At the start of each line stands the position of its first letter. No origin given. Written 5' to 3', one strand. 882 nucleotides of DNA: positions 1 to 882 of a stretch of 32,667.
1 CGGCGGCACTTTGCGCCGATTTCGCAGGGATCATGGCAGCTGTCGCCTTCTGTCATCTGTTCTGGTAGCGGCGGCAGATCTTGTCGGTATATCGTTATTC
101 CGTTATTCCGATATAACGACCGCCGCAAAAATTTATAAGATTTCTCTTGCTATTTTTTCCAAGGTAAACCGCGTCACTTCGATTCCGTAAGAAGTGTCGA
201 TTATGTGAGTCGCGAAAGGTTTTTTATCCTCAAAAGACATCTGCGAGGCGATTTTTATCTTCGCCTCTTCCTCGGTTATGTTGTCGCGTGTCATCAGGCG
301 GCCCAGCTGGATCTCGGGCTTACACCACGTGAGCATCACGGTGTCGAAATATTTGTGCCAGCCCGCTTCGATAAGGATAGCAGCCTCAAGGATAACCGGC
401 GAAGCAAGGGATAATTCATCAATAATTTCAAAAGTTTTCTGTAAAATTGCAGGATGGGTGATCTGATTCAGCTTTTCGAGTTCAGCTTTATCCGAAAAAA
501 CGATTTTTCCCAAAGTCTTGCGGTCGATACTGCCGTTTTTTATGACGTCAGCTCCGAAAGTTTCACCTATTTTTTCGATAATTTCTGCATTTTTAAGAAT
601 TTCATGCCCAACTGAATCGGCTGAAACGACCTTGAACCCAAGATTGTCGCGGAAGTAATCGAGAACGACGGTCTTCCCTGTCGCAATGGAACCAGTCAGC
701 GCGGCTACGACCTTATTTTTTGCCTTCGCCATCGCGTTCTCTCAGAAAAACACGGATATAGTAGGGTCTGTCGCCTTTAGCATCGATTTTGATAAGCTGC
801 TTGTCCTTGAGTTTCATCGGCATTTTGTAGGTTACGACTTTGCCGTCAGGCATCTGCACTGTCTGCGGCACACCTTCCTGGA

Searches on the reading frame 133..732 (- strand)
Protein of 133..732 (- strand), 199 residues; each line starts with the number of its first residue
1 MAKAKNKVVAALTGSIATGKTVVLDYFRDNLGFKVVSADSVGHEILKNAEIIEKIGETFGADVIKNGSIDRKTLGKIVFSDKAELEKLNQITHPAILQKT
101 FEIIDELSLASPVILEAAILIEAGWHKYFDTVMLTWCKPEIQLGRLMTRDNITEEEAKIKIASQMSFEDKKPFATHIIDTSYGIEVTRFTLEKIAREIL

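Call 35: search_protein_families(library=pfam, proteins=[window:133-732:-], max_evalue=0.001)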
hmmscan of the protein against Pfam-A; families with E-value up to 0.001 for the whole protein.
window:133-732:- (199 aa): 1 family
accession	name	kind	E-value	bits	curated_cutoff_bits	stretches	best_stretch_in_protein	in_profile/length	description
PF01121.26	CoaE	-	1.4e-43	149.1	27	1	9-182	2-176/180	Dephospho-CoA kinase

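Call 81: search_protein_families(library=padloc, proteins=[L096:1446-1670:+], max_evalue=0.001)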
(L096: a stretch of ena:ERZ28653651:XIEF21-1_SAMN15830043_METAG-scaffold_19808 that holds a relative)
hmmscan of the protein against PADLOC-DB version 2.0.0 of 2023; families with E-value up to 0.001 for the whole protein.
L096:1446-1670:+ (75 aa): 0 families
